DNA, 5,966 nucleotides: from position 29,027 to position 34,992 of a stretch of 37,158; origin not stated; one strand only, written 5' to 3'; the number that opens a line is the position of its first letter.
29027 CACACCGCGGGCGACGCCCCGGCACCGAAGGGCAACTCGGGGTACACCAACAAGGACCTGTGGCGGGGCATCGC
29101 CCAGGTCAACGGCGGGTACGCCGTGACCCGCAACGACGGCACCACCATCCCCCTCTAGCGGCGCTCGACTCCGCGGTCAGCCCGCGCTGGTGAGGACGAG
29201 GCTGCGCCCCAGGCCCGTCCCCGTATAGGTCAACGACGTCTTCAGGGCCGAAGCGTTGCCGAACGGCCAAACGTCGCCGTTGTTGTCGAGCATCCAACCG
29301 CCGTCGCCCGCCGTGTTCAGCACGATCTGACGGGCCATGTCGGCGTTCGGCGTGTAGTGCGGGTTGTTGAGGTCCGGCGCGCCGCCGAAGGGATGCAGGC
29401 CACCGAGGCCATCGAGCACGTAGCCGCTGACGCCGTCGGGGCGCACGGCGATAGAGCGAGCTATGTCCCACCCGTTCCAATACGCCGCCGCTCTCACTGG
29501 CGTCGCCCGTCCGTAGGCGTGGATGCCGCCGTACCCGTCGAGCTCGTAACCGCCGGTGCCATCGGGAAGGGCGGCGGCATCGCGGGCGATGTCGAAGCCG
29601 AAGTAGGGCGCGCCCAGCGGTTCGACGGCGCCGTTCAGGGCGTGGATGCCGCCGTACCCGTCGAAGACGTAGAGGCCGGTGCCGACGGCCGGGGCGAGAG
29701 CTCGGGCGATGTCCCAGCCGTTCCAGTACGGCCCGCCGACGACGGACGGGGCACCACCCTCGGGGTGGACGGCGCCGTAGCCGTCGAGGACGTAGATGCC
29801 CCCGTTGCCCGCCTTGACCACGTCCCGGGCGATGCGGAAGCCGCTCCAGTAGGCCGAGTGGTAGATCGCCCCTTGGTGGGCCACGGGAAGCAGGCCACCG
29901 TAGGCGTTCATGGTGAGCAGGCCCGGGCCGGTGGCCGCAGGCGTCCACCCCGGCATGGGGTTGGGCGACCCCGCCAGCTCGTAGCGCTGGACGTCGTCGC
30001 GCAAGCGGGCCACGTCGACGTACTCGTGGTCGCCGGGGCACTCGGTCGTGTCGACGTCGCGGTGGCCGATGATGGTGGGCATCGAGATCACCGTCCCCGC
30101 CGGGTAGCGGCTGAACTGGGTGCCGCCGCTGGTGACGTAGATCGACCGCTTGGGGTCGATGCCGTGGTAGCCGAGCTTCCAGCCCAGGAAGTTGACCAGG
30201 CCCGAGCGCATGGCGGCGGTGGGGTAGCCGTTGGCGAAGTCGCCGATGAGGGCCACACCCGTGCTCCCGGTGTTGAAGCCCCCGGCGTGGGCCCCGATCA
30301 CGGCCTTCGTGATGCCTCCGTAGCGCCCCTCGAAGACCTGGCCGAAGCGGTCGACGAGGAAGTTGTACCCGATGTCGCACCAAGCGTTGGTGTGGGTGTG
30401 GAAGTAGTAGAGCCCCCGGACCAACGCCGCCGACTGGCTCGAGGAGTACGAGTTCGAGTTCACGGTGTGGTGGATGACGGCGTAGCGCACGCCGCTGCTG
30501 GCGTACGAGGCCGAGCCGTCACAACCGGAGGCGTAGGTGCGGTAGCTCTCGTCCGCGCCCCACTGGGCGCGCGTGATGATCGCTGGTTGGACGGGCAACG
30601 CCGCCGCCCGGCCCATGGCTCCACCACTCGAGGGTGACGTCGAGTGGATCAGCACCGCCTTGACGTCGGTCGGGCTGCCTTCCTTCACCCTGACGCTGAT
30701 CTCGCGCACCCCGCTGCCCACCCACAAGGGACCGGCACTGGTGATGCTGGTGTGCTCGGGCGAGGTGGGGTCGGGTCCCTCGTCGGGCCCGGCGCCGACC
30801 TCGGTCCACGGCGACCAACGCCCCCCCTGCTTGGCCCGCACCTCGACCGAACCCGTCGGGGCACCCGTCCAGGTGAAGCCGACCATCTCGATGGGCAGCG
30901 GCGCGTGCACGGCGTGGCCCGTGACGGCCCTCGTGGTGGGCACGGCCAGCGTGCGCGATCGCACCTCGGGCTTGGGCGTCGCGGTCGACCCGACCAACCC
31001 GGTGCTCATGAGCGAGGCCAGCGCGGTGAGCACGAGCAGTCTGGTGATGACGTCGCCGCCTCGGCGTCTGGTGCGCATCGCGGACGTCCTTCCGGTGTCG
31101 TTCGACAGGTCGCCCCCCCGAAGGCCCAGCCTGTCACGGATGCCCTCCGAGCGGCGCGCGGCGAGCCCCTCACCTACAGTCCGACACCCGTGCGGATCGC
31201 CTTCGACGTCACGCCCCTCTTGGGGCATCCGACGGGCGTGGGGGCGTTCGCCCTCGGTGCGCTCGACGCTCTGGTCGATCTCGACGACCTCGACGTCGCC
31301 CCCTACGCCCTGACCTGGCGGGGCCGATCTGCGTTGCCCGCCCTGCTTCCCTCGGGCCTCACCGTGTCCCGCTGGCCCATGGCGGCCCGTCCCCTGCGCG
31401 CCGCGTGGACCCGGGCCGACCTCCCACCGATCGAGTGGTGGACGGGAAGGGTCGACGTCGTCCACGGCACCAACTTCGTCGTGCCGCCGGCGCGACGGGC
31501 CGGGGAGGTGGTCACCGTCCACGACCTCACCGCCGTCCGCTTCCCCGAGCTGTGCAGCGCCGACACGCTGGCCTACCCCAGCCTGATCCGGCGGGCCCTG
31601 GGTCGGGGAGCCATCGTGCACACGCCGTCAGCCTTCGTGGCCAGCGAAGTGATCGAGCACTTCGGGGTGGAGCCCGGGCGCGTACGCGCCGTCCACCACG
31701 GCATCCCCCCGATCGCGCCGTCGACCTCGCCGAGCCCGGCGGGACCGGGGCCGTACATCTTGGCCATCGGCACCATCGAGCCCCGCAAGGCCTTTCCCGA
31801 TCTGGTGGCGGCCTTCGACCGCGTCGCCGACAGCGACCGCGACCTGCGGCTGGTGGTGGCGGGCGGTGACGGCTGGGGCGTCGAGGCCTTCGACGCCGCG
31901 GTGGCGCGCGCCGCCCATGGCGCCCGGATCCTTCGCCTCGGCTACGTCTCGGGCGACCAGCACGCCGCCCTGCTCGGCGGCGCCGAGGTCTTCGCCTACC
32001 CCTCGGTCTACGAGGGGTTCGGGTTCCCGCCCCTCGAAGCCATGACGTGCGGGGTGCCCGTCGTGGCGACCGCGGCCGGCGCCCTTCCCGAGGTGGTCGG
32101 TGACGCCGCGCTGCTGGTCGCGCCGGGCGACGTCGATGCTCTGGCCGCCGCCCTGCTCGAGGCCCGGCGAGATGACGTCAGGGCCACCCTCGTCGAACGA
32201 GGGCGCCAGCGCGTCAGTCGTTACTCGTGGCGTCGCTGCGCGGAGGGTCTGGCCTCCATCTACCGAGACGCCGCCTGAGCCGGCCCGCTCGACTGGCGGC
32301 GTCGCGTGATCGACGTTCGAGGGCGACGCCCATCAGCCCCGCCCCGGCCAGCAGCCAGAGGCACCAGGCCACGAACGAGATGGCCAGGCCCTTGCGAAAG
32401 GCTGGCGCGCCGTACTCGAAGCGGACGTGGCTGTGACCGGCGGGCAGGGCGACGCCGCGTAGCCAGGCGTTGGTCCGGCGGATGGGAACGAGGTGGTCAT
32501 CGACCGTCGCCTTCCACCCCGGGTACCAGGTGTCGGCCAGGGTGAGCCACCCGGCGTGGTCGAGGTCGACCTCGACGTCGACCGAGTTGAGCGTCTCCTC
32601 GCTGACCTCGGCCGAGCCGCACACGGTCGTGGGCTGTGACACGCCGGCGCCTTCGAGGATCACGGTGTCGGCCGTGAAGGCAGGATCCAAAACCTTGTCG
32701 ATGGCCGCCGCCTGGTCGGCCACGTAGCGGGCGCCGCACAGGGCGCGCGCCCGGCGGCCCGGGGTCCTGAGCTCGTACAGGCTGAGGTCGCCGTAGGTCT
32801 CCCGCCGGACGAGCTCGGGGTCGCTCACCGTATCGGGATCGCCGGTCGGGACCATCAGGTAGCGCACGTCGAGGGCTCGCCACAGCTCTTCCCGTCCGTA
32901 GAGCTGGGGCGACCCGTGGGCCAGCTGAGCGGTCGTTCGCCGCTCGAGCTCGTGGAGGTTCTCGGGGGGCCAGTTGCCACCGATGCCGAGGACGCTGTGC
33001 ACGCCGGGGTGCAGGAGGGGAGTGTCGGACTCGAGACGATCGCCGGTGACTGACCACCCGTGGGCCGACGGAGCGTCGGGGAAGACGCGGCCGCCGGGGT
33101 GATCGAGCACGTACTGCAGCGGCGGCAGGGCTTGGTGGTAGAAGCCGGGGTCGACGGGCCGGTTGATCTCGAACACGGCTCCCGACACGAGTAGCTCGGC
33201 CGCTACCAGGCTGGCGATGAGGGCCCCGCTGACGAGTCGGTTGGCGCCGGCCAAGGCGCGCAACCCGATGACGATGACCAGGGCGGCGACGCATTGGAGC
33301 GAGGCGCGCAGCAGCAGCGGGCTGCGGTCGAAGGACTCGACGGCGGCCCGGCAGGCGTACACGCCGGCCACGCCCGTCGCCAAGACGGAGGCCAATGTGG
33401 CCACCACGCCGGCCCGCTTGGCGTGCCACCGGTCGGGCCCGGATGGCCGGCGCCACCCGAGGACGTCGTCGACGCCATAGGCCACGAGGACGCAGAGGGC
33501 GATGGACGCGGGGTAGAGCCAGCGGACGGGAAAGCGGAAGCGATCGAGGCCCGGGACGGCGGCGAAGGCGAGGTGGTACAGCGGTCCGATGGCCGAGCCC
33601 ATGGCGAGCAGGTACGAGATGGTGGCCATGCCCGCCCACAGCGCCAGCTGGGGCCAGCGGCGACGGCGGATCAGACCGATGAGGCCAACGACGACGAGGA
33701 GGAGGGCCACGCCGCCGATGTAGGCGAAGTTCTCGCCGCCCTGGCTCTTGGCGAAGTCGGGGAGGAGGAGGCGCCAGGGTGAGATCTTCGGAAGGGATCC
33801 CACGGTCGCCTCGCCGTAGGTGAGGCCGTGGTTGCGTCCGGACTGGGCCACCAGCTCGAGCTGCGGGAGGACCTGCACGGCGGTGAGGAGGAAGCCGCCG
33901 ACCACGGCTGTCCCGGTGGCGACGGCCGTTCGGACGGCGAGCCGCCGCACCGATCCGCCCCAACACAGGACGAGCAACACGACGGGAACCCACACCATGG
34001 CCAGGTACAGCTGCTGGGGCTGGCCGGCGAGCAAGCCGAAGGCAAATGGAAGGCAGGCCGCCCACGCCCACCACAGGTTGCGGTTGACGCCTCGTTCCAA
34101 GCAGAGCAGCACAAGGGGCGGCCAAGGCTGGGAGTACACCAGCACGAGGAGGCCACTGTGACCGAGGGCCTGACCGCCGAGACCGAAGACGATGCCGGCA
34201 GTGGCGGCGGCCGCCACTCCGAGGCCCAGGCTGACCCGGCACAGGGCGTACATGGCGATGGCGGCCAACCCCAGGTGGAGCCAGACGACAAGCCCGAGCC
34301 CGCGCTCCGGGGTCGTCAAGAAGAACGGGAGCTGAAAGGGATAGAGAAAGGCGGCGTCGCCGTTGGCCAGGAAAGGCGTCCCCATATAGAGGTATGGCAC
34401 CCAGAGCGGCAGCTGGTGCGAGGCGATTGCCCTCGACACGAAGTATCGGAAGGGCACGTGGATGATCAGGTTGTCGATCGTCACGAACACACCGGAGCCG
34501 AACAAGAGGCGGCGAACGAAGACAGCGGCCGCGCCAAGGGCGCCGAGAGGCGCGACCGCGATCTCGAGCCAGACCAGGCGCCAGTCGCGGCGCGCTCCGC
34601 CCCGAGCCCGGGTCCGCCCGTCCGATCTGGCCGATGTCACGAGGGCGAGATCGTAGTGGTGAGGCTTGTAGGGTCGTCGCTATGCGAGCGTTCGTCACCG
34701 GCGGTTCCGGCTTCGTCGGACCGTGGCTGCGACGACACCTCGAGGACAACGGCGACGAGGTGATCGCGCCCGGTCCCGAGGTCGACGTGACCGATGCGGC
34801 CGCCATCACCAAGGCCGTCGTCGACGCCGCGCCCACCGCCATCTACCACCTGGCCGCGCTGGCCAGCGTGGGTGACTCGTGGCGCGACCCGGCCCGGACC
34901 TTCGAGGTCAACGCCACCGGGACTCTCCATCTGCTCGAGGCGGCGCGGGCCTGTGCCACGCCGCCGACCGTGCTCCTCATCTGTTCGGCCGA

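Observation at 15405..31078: One unassigned ~42-residue repeat module is fused to four different secreted cell-wall-type head domains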

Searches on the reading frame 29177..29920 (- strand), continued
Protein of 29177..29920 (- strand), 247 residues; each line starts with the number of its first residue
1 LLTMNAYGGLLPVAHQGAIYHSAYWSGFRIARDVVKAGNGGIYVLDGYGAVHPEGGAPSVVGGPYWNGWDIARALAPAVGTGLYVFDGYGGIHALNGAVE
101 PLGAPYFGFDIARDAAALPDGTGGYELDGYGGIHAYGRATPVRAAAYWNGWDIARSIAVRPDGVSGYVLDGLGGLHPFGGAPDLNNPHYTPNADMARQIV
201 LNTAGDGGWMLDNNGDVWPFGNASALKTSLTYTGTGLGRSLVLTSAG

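Call 74: search_protein_families(library=pfam, proteins=[L070:757-2976:+, L070:2984-5281:+, L070:5274-7757:+, L070:9075-10448:+, L070:10452-12956:+, L070:12959-14260:-, L049:8639-10837:+, L049:10737-13145:+, L049:13138-15642:+, L049:17057-19828:+], max_evalue=0.0001)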
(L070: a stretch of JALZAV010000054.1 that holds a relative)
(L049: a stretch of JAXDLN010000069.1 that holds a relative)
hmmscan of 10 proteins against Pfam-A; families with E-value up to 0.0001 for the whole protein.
L070:757-2976:+ (740 aa): 1 family
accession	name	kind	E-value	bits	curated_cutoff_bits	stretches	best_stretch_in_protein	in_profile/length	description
PF00704.34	Glyco_hydro_18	-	3.5e-30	106.2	29.6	1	204-456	81-317/317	Glycosyl hydrolases family 18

L070:2984-5281:+ (766 aa): 2 families
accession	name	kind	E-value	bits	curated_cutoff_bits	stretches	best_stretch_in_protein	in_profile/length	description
PF00041.27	fn3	-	3.1e-27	95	25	2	413-494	3-82/84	Fibronectin type III domain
PF01551.29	Peptidase_M23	-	1.8e-24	86.2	28.7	1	191-282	2-91/96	Peptidase family M23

L070:5274-7757:+ (828 aa): 7 families
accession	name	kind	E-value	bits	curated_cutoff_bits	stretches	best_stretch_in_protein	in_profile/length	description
PF13360.13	PQQ_2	-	1.4e-15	58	27.6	1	54-168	55-149/233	Outer membrane protein assembly factor BamB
PF15780.11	ASH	-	4.3e-09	36.9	27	1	460-552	3-97/98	Abnormal spindle-like microcephaly-assoc'd, ASPM-SPD-2-Hydin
PF22544.2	HYDIN_VesB_CFA65-like_Ig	-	1.2e-08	35.5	25.5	1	458-558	1-99/100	HYDIN/CFA65/VesB-like, Ig-like domain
PF22073.2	Cep192_D4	-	5.6e-08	33.4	35.5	1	458-560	2-111/112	Cep192 domain 4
PF07610.17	DUF1573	-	4.9e-06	26.9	26.1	1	477-558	17-96/98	Protein of unknown function (DUF1573)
PF13570.13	Beta-prop_ACSF4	-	1e-05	25.6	133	0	53-135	124-199/329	Beta-alanine-activating enzyme, beta-propeller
PF01011.28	PQQ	-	9.6e-05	21.7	26.7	0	64-99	49-84/595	Glucose/ethanol/alcohol dehydrogenase, beta-propeller domain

L070:9075-10448:+ (458 aa): 1 family
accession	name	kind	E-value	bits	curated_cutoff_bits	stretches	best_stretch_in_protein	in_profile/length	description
PF00188.32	CAP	-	4.3e-10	40.9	21.1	1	69-174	3-110/117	Cysteine-rich secretory protein family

L070:10452-12956:+ (835 aa): 0 families

L070:12959-14260:- (434 aa): 0 families

L049:8639-10837:+ (733 aa): 1 family
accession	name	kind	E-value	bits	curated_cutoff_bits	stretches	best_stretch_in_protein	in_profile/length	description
PF00704.34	Glyco_hydro_18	-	1.1e-28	101.2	29.6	1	199-448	83-317/317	Glycosyl hydrolases family 18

L049:10737-13145:+ (803 aa): 2 families
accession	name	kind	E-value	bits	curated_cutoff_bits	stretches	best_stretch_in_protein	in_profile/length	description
PF01551.29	Peptidase_M23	-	3.9e-23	81.9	28.7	1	227-318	2-91/96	Peptidase family M23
PF00041.27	fn3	-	2.1e-22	79.5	25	2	451-530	6-82/84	Fibronectin type III domain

L049:13138-15642:+ (835 aa): 4 families
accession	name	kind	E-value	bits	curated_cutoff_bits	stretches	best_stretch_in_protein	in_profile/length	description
PF13360.13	PQQ_2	-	3.2e-15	56.9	27.6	1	66-203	17-126/233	Outer membrane protein assembly factor BamB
PF22544.2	HYDIN_VesB_CFA65-like_Ig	-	2e-05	25.2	25.5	1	466-566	1-99/100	HYDIN/CFA65/VesB-like, Ig-like domain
PF07610.17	DUF1573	-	6.9e-05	23.2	26.1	0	476-567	9-97/98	Protein of unknown function (DUF1573)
PF15780.11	ASH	-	8.4e-05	23.1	27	0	473-560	12-97/98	Abnormal spindle-like microcephaly-assoc'd, ASPM-SPD-2-Hydin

L049:17057-19828:+ (924 aa): 1 family
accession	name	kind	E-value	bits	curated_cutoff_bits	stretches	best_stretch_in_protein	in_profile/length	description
PF01833.30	TIG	-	5.7e-15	55.5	20.9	1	566-646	1-84/84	IPT/TIG domain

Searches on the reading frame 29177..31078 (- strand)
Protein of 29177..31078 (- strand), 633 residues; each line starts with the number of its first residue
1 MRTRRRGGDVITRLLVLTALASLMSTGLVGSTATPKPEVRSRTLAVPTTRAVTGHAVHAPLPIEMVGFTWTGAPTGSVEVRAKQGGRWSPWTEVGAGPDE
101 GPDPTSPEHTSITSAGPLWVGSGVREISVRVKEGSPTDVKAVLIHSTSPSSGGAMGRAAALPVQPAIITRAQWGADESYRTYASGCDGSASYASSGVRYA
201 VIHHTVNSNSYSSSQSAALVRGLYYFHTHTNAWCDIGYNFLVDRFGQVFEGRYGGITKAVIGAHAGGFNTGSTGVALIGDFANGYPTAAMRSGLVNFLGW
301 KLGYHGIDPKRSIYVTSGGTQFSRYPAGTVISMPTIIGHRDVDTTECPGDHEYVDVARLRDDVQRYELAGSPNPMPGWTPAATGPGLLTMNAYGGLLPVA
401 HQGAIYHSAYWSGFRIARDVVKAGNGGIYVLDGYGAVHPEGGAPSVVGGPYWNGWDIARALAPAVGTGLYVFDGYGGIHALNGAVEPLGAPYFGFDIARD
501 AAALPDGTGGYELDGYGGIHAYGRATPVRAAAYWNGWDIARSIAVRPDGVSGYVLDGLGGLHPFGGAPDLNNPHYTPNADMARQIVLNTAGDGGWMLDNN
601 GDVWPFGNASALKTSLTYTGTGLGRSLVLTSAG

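Call 3: search_protein_families(library=pfam, proteins=[window:29177-31078:-], max_evalue=0.1)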
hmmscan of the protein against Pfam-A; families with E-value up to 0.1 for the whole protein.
window:29177-31078:- (633 aa): 1 family
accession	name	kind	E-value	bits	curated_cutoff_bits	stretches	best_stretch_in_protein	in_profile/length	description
PF01510.30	Amidase_2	-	9.3e-17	62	26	1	197-350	5-131/131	N-acetylmuramoyl-L-alanine amidase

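Call 4: search_protein_families(library=ncbifam, proteins=[window:29177-31078:-], max_evalue=0.1)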
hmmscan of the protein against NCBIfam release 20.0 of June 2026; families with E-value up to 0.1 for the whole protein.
window:29177-31078:- (633 aa): 0 families

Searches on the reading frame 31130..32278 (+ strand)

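Call 15: search_protein_families(library=pfam, proteins=[window:31130-32278:+], max_evalue=0.001)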
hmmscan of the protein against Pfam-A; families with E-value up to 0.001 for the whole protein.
window:31130-32278:+ (382 aa): 5 families
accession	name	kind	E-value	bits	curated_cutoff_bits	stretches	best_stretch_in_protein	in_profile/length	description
PF13692.12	Glyco_trans_1_4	-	5.4e-29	101.7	27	1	208-345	2-139/142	Glycosyl transferases group 1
PF00534.26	Glycos_transf_1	-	1.7e-28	99.8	26.4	1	207-360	15-171/172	Glycosyl transferases group 1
PF20706.3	GT4-conflict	-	1.6e-11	44.3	26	1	183-322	170-319/385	Family 4 Glycosyltransferase in conflict systems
PF13439.12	Glyco_transf_4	-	5.8e-09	36.6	28.5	1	60-193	26-167/170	Glycosyltransferase Family 4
PF13524.12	Glyco_trans_1_2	-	9.6e-07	29.3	25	1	237-372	13-140/144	Glycosyl transferase-like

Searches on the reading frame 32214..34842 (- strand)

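Call 15: search_protein_families(library=pfam, proteins=[window:32497-34842:-], max_evalue=0.001)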
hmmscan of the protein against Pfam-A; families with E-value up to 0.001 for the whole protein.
window:32497-34842:- (781 aa): 0 families

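Call 31: search_protein_families(library=pfam, proteins=[window:32214-34640:-], max_evalue=0.0001)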
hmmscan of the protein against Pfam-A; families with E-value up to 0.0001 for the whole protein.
window:32214-34640:- (808 aa): 1 family
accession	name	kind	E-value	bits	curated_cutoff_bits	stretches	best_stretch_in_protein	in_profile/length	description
PF09586.16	YfhO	-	6e-12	45.2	28.5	1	682-755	761-835/835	Bacterial membrane protein YfhO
